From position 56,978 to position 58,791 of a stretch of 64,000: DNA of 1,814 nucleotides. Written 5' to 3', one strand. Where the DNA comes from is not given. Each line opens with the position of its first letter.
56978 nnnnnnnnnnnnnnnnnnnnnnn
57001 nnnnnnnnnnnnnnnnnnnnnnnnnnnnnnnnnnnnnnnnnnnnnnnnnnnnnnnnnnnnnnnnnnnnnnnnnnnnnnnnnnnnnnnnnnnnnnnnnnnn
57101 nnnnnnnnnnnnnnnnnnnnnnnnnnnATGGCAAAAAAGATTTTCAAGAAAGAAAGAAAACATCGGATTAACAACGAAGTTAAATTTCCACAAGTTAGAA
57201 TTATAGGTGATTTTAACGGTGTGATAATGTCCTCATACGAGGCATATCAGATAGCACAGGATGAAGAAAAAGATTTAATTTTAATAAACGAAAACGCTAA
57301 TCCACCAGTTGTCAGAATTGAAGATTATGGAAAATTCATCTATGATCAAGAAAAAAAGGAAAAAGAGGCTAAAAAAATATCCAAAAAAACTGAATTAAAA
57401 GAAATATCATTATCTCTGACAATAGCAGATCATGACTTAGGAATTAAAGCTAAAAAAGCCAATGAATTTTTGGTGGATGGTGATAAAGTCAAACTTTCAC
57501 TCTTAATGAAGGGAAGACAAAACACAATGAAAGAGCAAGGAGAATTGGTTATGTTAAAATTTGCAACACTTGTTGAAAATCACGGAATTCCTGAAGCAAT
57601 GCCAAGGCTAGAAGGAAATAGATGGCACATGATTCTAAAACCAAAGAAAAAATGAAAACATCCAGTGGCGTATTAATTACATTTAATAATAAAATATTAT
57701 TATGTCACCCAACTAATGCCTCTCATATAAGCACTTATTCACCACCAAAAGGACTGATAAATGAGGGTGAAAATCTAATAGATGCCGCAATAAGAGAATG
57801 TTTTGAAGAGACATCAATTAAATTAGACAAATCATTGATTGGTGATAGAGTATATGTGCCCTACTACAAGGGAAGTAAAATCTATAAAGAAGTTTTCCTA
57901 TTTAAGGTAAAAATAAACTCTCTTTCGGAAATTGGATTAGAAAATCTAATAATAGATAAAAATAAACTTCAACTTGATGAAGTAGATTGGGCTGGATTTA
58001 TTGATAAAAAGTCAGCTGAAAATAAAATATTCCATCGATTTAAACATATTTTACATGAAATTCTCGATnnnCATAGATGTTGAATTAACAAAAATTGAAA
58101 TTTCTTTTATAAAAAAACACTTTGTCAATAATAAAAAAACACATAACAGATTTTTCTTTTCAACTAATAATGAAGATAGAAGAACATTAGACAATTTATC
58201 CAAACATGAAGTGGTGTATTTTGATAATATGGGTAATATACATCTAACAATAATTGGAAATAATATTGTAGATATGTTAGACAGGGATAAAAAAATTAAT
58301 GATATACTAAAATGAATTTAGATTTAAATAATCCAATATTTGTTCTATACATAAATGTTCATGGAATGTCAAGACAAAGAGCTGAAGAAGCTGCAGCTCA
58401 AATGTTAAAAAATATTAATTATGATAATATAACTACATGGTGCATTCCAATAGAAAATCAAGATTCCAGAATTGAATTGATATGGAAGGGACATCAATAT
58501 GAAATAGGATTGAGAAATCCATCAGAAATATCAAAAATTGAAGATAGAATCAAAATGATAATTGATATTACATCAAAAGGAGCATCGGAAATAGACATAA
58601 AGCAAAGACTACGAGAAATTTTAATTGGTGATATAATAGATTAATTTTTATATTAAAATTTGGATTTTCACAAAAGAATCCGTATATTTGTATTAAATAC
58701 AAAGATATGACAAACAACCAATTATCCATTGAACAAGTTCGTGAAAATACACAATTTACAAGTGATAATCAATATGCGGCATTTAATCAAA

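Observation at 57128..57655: Phage-encoded translation initiation factor IF3, with its stop overlapping a Nudix hydrolase start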

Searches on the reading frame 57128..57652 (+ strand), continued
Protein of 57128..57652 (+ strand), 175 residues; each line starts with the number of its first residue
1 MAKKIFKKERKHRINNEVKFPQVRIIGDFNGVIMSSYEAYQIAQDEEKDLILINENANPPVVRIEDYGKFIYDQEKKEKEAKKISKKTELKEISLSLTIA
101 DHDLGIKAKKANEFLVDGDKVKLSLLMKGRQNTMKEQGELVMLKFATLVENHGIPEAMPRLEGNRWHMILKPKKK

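Call 27: find_related_loci(query=A1, collection=genome_contigs, flank=3000)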
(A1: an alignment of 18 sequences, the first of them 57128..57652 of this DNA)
Query A1 (175 aa) in genome_contigs; peptide patterns used: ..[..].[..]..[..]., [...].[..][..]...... (x = any residue, [..] = any of these).
279 stretches matched a pattern; 215 encode a relative of the query (tblastn E <= 1e-3); the best 80 are kept; 80 distinct loci.
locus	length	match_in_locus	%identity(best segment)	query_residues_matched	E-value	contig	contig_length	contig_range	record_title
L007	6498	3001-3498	46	11-174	2e-38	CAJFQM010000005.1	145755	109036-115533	uncultured Clostridia bacterium isolate Chicken_15_mag_29 genome assembly, contig: MAGpy_11413_15_idba_bin_29_fascaffold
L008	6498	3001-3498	46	11-174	2e-38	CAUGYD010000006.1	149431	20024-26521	MAG TPA_asm: uncultured Eubacteriales bacterium isolate SRR16279986_bin.37_MetaWRAP_v1.3_MAG genome assembly, contig: ER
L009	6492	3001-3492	44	14-175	1e-38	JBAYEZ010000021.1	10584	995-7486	MAG: Bacilli bacterium isolate SO_2016_CLC_T2_9 scaffold08416_PH3_Jul20_2016, whole genome shotgun sequence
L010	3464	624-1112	47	14-174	3e-38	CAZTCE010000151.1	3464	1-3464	MAG TPA_asm: uncultured Eubacteriales bacterium isolate SRP350583_co2_26 genome assembly, contig: NODE_40391_length_3464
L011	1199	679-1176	46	11-174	2e-39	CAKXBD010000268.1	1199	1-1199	MAG: uncultured bacterium isolate MTG238_bin.18.fa genome assembly, contig: NODE_268_length_1199_cov_3.221034, whole gen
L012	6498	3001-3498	45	11-174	9e-38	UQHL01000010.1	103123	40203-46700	uncultured Clostridiales bacterium isolate UMGS285 genome assembly, contig: NODE_43_length_103123_cov_9.27464, whole gen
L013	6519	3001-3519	44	5-175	4e-38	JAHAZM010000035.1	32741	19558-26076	MAG: Eubacteriales bacterium isolate MB2.83 k127_356777, whole genome shotgun sequence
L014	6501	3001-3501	43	11-175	2e-37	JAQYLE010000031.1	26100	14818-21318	MAG: Clostridia bacterium isolate SUG2045 k141_381438, whole genome shotgun sequence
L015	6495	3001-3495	45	10-172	3e-37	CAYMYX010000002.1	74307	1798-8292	MAG TPA_asm: uncultured Peptoniphilaceae bacterium isolate SRP274231_co1_44 genome assembly, contig: NODE_94_length_7430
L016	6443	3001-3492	44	14-175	1e-36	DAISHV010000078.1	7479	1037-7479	MAG TPA_asm: Bacillota bacterium isolate CTOTU1930 NODE_3828_length_7479_cov_8.033001, whole genome shotgun sequence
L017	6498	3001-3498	44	11-174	1e-36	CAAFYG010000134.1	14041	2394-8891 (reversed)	MAG TPA_asm: Clostridia bacterium, isolate HGM11420, WGS project CAAFYG010000000 data, contig: SRS475920_69_k119_196153,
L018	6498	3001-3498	44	11-174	2e-36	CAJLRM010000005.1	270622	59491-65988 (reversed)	MAG TPA_asm: uncultured Clostridiales bacterium isolate ERR1600743-bin.83 genome assembly, contig: NODE_34_length_270622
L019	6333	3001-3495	45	12-174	2e-36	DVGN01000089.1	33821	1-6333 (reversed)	MAG TPA_asm: Candidatus Scatosoma pullicola isolate CHK183-20193 CHK183__C252619_L33821_ERR3414578, whole genome shotgun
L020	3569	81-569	43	14-174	3e-36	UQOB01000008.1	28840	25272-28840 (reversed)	uncultured Mollicutes bacterium isolate UMGS482 genome assembly, contig: NODE_184_length_28840_cov_5.30853, whole genome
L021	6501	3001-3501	43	11-175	3e-36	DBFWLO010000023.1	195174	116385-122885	MAG TPA_asm: Candidatus Scatosoma sp. isolate MAG7883 contig23, whole genome shotgun sequence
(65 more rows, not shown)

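Call 28: find_related_loci(query=A1, collection=viral_contigs, flank=6000)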
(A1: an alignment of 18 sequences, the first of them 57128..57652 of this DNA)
Query A1 (175 aa) in viral_contigs; peptide patterns used: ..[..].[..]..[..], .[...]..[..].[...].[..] (x = any residue, [..] = any of these).
195 stretches matched a pattern; 49 encode a relative of the query (tblastn E <= 1e-3); 49 distinct loci.
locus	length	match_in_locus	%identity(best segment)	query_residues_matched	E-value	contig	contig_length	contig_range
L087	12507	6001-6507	67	8-175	1e-74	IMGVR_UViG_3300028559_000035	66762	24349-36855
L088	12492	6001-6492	70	8-170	2e-69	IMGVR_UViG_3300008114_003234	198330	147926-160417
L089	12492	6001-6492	70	8-170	2e-69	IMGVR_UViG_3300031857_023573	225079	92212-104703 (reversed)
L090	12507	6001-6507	57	6-174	3e-67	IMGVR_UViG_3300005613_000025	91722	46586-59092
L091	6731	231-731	59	7-173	2e-64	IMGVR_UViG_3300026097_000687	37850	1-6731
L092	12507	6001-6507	57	7-175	6e-60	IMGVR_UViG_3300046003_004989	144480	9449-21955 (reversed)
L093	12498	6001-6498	61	10-175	1e-59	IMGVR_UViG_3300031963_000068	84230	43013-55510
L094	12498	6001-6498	62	10-175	2e-58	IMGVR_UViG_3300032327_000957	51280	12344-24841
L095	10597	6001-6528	56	1-175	8e-57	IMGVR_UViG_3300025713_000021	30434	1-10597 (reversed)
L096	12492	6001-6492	62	12-175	3e-57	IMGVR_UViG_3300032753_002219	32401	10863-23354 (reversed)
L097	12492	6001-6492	62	12-175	3e-57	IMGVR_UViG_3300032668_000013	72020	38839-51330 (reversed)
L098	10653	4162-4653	62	12-175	3e-57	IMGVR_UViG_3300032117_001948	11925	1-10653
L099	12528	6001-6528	56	1-175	1e-56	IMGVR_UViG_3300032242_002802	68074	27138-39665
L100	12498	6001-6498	57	5-170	9e-56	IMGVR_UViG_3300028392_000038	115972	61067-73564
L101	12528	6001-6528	57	3-175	9e-55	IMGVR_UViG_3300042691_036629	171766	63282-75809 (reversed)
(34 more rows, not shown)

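Call 52: search_protein_representatives(protein=window:57128-57652:+)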
Query: 175 residues. Proteins with E-value up to 0.001 (for the whole library): 9505; up to 1e-10: 4525; up to 1e-30: 40. The best 150 are listed.
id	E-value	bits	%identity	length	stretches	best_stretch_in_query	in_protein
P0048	1.4e-74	266.2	75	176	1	1-175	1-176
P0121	1.0e-55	204.8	59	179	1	9-175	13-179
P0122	1.1e-51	191.7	57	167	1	8-174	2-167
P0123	9.0e-51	188.8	54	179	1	3-175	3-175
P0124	2.6e-48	180.7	53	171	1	7-174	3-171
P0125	4.1e-44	167.1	53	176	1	2-175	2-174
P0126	3.8e-41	157.4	48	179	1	8-174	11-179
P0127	1.7e-38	148.9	50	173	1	11-175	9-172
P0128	2.1e-38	148.6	47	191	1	8-174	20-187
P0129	7.6e-38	146.7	58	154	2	7-99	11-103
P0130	8.7e-38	146.5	55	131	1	47-174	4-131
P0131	1.9e-37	145.4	76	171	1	73-175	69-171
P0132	9.3e-34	133.5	47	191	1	3-175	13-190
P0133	9.4e-34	133.4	47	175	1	8-173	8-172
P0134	1.1e-33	133.2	46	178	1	9-174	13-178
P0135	1.1e-33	133.2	46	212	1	10-174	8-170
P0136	2.0e-33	132.4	45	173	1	5-174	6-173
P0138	3.9e-33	131.4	43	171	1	7-173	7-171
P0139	6.8e-33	130.6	42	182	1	7-175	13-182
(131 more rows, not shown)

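Call 53: list_cluster_members(proteins=[P0126, P0127, P0128, P0132, P0133, P0134, P0135, P0136, P0138, P0139])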
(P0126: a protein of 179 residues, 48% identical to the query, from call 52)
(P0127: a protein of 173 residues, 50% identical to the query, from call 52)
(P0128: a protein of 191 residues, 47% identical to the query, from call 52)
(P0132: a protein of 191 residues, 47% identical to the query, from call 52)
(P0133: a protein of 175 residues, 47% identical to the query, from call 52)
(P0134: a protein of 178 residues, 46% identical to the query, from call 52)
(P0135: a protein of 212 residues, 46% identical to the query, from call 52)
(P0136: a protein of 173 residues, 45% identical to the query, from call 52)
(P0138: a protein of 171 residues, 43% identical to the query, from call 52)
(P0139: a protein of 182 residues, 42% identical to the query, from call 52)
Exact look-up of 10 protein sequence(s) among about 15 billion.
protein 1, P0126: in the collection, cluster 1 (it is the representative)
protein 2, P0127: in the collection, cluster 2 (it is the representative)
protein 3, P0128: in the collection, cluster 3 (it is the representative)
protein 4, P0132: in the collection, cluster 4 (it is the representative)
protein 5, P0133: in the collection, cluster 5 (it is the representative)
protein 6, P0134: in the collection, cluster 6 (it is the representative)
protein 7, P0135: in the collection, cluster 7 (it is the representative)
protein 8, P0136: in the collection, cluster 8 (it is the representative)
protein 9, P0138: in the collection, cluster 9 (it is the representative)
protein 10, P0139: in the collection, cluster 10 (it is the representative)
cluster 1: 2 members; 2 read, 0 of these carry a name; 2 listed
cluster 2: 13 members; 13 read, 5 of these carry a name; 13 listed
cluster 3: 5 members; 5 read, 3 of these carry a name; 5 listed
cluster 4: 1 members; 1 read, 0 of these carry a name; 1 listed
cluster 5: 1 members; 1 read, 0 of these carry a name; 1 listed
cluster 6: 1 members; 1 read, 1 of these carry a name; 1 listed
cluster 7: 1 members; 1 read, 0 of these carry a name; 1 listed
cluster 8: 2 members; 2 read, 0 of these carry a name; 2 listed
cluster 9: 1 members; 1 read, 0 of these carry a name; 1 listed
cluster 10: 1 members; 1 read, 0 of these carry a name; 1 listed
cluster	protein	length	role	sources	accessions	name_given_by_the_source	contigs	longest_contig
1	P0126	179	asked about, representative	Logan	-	-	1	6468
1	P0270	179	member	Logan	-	-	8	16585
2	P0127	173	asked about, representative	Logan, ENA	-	-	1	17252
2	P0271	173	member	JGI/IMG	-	translation initiation factor IF-3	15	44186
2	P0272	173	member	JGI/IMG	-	translation initiation factor IF-3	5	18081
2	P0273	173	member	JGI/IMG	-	translation initiation factor IF-3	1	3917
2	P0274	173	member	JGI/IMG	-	translation initiation factor IF-3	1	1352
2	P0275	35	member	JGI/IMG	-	translation initiation factor IF-3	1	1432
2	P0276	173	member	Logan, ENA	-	-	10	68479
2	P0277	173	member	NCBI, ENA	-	-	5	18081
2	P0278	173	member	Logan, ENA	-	-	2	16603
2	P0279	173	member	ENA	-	-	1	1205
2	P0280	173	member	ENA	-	-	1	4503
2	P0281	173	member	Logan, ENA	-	-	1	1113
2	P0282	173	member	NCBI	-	-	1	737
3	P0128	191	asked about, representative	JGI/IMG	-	translation initiation factor IF-3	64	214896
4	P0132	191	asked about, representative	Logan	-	-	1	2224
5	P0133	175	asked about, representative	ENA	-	-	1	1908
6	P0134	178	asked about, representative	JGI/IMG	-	translation initiation factor IF-3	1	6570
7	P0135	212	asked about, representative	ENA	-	-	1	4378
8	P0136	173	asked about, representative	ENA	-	-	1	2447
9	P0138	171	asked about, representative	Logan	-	-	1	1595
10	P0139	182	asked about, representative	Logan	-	-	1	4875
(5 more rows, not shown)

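Call 54: predict_structure(alignment_id=A1)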
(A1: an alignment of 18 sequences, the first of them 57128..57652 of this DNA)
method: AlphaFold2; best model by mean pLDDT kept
length: 175 residues; sequences in the alignment: 18
mean_pLDDT: 83.2   pTM: 0.50
mean pLDDT of the five models: 83.2, 81.8, 81.0, 79.4, 78.6
residues with pLDDT >= 90: 63; 70-90: 85; 50-70: 20; < 50: 7
segments of 3 or more residues with pLDDT < 50: 1-7
pLDDT, mean of each block of 10 residues (from residue 1): 47 66 86 88 87 86 85 78 65 91 91 90 91 89 93 92 93 79
secondary structure, 60 per line:
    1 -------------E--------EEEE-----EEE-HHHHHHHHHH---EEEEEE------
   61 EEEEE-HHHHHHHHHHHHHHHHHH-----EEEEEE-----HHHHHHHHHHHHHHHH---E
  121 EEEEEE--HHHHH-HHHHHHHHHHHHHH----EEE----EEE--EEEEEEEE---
elements in order: E23-26 E32-34 H36-45 E49-54 E61-65 H67-84 E90-95 H101-116 E120-126 H129-133 H135-148 E153-155 E160-162 E165-172

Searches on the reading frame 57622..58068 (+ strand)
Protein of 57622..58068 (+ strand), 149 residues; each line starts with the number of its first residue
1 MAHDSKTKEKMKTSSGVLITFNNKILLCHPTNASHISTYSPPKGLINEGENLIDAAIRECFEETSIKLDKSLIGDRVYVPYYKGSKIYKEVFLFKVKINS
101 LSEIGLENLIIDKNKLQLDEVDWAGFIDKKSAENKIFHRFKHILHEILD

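Call 3: search_protein_families(library=pfam, proteins=[window:57622-58068:+], max_evalue=0.01)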
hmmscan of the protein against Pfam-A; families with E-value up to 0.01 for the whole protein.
window:57622-58068:+ (149 aa): 1 family
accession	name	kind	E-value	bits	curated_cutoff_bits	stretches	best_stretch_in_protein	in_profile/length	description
PF00293.34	NUDIX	-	5.6e-10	39.8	21.1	1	16-94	7-89/134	NUDIX domain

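Call 4: search_protein_families(library=ncbifam, proteins=[window:57622-58068:+], max_evalue=0.01)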
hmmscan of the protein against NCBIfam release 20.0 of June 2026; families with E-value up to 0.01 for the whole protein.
window:57622-58068:+ (149 aa): 6 families
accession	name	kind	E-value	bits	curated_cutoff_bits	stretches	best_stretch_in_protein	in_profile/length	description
NF041652.1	Nud_hyd_Dein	equivalog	4.9e-07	30.1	200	1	1-104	1-110/152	Nudix hydrolase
NF001938.0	PRK00714.1-5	equivalog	0.00012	21.5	116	1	25-79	27-87/172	RNA pyrophosphohydrolase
TIGR02705.1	nudix_YtkD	equivalog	0.0016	18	154.4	1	17-97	27-104/156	RNA deprotection pyrophosphohydrolase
NF003785.0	PRK05379.1-1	equivalog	0.0028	16.9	418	1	17-70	208-261/347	bifunctional nicotinamide-nucleotide adenylyltransferase/Nudix hydroxylase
NF008736.0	PRK11762.1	equivalog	0.0044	16.6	169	1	35-65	70-102/186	ADP compounds hydrolase NudE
NF006961.0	PRK09438.1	equivalog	0.0085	15.6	103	0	42-69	37-64/151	dihydroneopterin triphosphate diphosphatase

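Call 5: search_protein_families(library=phrogs, proteins=[window:57622-58068:+], max_evalue=0.01)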
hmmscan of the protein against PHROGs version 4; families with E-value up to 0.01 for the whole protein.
window:57622-58068:+ (149 aa): 5 families
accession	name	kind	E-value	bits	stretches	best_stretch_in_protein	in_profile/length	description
phrog_1185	-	other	1.4e-14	55.3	1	4-147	140-288/301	nudix hydrolase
phrog_1198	-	other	6.3e-08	33.7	1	9-73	35-101/253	MutT/NUDIX hydrolase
phrog_6216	-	unknown function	0.00032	20.5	1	13-81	3-68/545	-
phrog_19657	-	other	0.00039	21.4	1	37-135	59-153/176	nudix hydrolase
phrog_10313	-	other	0.00068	20.4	1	5-93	4-95/159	nudix hydrolase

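Call 66: search_solved_structures(query=window:57652-58068:+, max_evalue=0.01)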
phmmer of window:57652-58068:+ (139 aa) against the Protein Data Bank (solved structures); distinct sequences matched with E-value up to 0.01: 15.
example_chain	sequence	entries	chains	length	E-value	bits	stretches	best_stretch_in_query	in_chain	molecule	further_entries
3i7u_A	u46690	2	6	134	4.5e-05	26.8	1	5-87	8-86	AP4A hydrolase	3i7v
4kyx_A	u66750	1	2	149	9.7e-05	25.7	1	6-100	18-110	ADP-ribose pyrophosphatase MutT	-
3cng_A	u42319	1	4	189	0.00084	22.7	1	6-99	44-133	NUDIX hydrolase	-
8wqq_A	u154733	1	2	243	0.0018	21.6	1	16-115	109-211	mRNA-decapping protein g5R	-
7dnt_A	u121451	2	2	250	0.0019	21.6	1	16-115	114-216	mRNA-decapping protein g5R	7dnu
4kg4_A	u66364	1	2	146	0.0021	21.4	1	13-116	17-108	mRNA-decapping enzyme subunit 2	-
5cfi_A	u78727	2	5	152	0.0022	21.3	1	28-83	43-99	BIS(5'-nucleosyl)-tetraphosphatase (Diadenosine tetraphosphatase), putative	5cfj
1kt9_A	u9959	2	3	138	0.0037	20.6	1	28-97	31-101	Diadenosine Tetraphosphate Hydrolase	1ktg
4k6e_A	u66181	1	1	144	0.0037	20.6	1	13-116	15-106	mRNA-decapping enzyme subunit 2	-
2jvb_A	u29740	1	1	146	0.004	20.5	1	13-116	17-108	mRNA-decapping enzyme subunit 2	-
6fl4_A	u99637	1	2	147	0.0042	20.4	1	7-61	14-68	Nudix hydrolase 1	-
5gp0_E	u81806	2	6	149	0.0043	20.4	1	7-61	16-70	Nudix hydrolase 1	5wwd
6dby_A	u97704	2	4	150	0.0043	20.4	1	7-61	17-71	Nudix hydrolase 1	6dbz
3smd_A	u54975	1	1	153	0.0055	20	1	29-90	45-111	MutT/NUDIX family protein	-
4kg3_A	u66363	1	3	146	0.0097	19.2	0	13-116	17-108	mRNA-decapping enzyme subunit 2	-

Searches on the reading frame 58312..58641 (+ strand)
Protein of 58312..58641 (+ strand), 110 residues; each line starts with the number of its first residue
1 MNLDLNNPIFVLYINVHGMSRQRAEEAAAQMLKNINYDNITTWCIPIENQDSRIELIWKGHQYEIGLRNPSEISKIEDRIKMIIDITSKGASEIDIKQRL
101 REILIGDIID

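Call 3: search_protein_families(library=pfam, proteins=[window:58312-58641:+], max_evalue=0.01)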
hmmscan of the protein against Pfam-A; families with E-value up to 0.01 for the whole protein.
window:58312-58641:+ (110 aa): 0 families

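Call 57: search_protein_families(library=ncbifam, proteins=[window:58312-58641:+], max_evalue=0.001)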
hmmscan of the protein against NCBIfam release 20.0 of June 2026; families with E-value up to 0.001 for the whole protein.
window:58312-58641:+ (110 aa): 0 families
